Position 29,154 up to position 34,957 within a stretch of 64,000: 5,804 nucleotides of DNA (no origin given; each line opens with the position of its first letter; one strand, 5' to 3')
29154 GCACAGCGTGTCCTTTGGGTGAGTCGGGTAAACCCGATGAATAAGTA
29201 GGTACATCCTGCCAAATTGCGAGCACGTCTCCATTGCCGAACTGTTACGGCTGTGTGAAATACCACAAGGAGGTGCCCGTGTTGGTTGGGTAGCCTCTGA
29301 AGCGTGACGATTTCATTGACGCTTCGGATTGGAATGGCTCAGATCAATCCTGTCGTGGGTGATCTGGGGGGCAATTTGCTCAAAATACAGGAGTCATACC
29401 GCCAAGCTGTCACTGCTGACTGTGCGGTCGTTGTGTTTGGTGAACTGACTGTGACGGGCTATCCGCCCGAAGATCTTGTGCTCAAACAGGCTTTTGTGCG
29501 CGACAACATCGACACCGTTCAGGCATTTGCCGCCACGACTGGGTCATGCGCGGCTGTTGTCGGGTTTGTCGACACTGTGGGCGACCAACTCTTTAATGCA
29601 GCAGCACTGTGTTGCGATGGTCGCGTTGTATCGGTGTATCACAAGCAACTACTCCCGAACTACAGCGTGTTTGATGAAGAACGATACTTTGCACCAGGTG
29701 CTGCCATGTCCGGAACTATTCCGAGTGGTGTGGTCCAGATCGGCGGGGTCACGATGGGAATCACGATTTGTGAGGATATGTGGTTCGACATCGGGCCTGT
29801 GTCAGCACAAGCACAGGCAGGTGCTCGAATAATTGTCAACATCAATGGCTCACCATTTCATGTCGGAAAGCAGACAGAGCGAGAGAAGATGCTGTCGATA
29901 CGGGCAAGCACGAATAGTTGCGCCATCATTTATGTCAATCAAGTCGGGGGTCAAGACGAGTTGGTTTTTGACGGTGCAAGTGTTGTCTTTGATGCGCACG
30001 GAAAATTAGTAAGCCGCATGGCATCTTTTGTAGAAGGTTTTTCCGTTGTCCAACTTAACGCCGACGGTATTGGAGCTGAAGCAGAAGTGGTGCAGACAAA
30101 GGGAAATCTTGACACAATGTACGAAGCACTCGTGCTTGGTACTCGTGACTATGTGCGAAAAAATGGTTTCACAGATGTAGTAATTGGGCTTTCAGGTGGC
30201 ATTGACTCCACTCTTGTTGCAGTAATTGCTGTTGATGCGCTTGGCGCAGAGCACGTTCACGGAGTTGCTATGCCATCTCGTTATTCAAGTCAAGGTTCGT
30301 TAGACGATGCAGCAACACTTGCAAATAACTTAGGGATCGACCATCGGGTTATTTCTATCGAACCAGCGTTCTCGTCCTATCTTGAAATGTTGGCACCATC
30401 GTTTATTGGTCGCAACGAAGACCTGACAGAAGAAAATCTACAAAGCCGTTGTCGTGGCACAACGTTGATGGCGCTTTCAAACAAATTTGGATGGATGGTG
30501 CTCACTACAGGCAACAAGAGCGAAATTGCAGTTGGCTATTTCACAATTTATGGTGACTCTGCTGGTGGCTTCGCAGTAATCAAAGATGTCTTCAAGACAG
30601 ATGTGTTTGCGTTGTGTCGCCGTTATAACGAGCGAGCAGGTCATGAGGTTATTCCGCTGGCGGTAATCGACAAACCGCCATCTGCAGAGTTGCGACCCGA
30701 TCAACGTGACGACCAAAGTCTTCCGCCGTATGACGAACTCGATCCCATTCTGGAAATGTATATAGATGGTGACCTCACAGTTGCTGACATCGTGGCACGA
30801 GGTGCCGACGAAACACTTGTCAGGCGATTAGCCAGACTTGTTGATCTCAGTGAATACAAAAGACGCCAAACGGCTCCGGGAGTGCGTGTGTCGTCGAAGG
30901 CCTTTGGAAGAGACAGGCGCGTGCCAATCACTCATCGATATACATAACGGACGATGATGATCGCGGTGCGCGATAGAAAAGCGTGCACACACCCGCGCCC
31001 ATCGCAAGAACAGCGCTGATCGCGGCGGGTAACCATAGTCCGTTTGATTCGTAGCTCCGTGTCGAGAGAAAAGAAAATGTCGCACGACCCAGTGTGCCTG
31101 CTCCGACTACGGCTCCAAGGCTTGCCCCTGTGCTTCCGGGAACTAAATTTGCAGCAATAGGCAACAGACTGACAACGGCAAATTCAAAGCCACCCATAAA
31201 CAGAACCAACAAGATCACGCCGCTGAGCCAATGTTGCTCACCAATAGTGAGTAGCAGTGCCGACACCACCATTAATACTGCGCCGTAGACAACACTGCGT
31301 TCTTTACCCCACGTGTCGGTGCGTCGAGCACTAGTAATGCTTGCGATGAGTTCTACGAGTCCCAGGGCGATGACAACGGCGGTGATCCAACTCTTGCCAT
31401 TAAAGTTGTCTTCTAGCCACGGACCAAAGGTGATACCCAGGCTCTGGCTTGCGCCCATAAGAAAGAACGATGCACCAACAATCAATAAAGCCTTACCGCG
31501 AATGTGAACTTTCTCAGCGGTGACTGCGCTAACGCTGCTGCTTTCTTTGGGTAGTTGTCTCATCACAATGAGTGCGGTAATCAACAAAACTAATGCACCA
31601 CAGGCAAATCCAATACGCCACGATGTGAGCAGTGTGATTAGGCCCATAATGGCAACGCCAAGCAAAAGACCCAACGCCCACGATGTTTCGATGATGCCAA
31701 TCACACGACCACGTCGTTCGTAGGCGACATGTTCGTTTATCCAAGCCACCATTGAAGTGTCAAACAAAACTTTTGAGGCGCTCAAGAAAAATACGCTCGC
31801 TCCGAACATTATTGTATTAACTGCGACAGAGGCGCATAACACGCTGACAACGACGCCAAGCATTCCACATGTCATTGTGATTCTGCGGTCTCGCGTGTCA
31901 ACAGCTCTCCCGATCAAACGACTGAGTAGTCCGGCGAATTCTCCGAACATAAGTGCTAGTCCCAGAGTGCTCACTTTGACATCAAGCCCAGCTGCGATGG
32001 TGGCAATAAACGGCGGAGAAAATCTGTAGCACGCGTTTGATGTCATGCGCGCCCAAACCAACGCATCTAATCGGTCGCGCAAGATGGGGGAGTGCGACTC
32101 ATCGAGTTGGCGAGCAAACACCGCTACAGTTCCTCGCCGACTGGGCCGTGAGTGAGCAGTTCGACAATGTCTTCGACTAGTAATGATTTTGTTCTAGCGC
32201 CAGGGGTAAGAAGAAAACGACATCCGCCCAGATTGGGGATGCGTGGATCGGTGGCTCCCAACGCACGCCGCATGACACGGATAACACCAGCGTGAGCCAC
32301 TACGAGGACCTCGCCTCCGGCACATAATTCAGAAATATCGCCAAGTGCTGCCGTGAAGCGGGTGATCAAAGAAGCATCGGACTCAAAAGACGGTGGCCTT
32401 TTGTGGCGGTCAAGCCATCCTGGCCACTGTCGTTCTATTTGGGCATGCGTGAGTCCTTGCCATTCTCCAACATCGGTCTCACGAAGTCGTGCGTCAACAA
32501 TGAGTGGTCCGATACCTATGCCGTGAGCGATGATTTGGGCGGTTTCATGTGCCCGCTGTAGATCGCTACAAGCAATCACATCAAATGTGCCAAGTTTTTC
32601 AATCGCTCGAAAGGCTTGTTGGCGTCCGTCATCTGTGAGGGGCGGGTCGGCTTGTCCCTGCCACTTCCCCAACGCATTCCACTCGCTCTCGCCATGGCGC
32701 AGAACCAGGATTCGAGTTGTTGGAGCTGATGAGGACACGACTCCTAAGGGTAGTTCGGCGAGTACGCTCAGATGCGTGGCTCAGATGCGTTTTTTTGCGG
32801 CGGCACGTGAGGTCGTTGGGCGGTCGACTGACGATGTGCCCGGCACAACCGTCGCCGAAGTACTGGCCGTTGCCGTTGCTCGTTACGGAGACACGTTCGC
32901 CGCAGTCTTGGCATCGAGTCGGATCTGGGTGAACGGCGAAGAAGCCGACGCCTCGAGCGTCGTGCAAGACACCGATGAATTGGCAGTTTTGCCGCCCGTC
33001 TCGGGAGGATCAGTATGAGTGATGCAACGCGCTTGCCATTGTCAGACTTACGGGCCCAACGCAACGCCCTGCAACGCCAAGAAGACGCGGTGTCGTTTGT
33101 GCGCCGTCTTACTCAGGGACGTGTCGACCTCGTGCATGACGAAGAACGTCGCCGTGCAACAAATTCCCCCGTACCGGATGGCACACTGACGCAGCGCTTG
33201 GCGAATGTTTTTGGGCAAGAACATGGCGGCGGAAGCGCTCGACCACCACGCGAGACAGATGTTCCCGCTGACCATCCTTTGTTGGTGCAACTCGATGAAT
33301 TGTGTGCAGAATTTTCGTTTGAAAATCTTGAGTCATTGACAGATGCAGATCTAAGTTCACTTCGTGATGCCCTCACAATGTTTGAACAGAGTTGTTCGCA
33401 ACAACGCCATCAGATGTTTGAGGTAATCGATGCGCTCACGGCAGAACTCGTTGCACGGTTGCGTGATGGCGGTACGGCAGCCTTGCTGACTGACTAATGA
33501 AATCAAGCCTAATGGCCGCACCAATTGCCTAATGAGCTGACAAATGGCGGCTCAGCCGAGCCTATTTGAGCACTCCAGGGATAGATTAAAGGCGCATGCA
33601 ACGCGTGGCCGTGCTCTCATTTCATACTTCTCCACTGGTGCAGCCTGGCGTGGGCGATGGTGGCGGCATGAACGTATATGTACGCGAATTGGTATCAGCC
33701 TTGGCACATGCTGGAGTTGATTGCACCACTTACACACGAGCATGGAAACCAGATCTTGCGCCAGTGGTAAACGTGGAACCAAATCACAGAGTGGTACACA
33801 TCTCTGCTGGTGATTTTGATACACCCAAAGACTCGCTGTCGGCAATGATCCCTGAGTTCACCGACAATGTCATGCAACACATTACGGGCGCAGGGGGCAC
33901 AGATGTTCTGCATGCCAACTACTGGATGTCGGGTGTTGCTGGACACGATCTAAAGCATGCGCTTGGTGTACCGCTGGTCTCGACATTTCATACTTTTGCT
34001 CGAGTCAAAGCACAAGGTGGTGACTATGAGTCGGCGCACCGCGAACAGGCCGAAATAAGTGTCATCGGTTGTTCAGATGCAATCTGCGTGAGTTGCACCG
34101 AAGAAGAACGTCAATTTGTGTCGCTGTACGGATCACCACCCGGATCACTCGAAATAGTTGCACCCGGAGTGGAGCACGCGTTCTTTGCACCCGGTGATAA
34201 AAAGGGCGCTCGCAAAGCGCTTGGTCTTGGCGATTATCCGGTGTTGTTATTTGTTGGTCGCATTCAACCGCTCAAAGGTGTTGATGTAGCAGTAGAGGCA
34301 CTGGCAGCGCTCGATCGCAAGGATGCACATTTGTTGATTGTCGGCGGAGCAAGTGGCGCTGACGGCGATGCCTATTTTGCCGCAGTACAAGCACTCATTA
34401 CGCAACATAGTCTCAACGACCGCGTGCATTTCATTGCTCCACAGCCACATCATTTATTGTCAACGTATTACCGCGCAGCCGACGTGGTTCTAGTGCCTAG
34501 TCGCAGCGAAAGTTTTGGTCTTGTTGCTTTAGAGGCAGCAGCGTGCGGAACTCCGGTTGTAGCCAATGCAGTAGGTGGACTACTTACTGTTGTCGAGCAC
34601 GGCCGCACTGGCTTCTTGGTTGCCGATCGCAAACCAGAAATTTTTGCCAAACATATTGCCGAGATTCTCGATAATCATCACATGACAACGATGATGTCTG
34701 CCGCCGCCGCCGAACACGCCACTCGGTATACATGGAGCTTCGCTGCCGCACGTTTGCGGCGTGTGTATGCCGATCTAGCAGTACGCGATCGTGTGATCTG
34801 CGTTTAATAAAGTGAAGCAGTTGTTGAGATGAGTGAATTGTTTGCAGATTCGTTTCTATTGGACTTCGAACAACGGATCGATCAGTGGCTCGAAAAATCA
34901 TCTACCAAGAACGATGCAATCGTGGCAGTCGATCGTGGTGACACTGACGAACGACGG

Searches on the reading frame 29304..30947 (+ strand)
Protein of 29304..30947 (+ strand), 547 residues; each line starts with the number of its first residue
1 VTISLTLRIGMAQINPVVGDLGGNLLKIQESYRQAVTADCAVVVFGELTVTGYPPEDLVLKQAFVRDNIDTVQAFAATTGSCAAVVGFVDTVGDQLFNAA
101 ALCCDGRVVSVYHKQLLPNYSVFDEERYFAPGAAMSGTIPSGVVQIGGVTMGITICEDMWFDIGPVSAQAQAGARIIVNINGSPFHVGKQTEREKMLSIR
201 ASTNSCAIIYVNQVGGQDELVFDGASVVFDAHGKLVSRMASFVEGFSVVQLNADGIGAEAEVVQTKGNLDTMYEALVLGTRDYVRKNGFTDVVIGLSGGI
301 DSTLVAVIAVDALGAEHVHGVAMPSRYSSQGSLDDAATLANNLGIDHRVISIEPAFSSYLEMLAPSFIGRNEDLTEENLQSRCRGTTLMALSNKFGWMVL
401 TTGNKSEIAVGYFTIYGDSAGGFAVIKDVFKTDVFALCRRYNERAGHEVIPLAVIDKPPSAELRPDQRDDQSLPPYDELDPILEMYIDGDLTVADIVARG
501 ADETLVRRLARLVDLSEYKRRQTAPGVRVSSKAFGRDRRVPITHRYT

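Call 45: search_protein_families(library=ncbifam, proteins=[window:29304-30947:+], max_evalue=1e-10)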
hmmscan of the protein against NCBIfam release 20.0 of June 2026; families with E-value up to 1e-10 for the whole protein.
window:29304-30947:+ (547 aa): 8 families
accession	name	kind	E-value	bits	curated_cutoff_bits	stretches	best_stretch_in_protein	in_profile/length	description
NF010588.0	PRK13981.1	equivalog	2.5e-218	725.9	479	1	6-546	4-542/546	NAD+ synthase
NF002730.0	PRK02628.1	equivalog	1.5e-64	218.3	473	2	7-244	13-267/677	NAD(+) synthase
NF010587.0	PRK13980.1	equivalog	3.3e-61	206.8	255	1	267-522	9-254/267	NAD+ synthase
TIGR00552.1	nadE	equivalog_domain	1.8e-59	201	63.65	1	281-525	14-241/251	NAD(+) synthase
NF002048.0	PRK00876.1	subfamily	7.8e-25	87.4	313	1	284-357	35-105/330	NAD(+) synthase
TIGR03381.1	agmatine_aguB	equivalog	1.3e-14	54.2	410.25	1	19-255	12-257/279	N-carbamoylputrescine amidase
NF001979.1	PRK00768.1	equivalog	2e-14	53.7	250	1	281-484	29-237/266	NAD(+) synthase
TIGR00268.2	TIGR00268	equivalog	7.5e-12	45.1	150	1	290-353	14-77/259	ATP-dependent sacrificial sulfur transferase LarE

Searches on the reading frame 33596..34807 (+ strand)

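Call 45: search_protein_families(library=ncbifam, proteins=[window:33596-34807:+], max_evalue=1e-10)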
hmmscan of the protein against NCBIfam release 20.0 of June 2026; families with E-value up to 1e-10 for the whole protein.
window:33596-34807:+ (403 aa): 26 families (the best 25 are shown)
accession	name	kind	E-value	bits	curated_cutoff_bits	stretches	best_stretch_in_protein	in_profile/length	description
TIGR03449.1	mycothiol_MshA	equivalog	6e-112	374.5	462.5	1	3-394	1-403/406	D-inositol-3-phosphate glycosyltransferase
TIGR04047.1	MSMEG_0565_glyc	hypoth_equivalog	9.1e-35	120.4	259.85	1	26-392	15-372/373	MSMEG_0565 family glycosyltransferase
TIGR02149.1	glgA_Coryne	subfamily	6e-34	117.8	302.4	1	23-393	16-389/391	glycogen synthase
TIGR03999.1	thiol_BshA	equivalog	2.9e-29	102.2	273.7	1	26-393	15-372/375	N-acetyl-alpha-D-glucosaminyl L-malate synthase BshA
TIGR04063.1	stp3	hypoth_equivalog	7.4e-28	97.5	442.05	1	93-394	84-395/397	TIGR04063 family PEP-CTERM/XrtA system glycosyltransferase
NF041876.1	EPS_EpsE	equivalog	9.6e-27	94.2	400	1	179-377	182-378/389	exopolysaccharide biosynthesis GT4 family glycosyltransferase EpsE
TIGR02472.1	sucr_P_syn_N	equivalog_domain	1.7e-24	86.5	576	1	21-381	24-428/439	sucrose-phosphate synthase, putative, glycosyltransferase domain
TIGR02095.1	glgA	subfamily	3.3e-22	78.8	328.45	1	202-393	279-476/477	glycogen/starch synthase, ADP-glucose type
NF012028.0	PRK15484.1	subfamily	1e-21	77.5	618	1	184-389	162-373/380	lipopolysaccharide N-acetylglucosaminyltransferase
NF053787.1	GlcN_PG_synth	equivalog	2.3e-21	76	480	1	187-394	168-359/361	N-acetylglucosaminyl phosphatidylglycerol synthase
NF038229.1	Glyco4_Geo_Pelo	equivalog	1.2e-20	73.8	400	1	105-393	62-335/338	GPMC system family 4 glycosyltransferase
NF041010.1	glycosy_Agl16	equivalog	4.8e-19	68.4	575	1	162-394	137-351/352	glycosylation protein Agl16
TIGR03088.1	stp2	hypoth_equivalog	4.5e-18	65.4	409.05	1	185-392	162-371/374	TIGR03088 family PEP-CTERM/XrtA system glycosyltransferase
NF038295.1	EPS_HpsP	equivalog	7.4e-18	64.7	550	1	191-394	184-387/388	hormogonium polysaccharide biosynthesis glycosyltransferase HpsP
TIGR04157.1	glyco_rSAM_CFB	subfamily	1e-17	64.3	400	1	160-368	171-382/406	TIGR04157 family glycosyltransferase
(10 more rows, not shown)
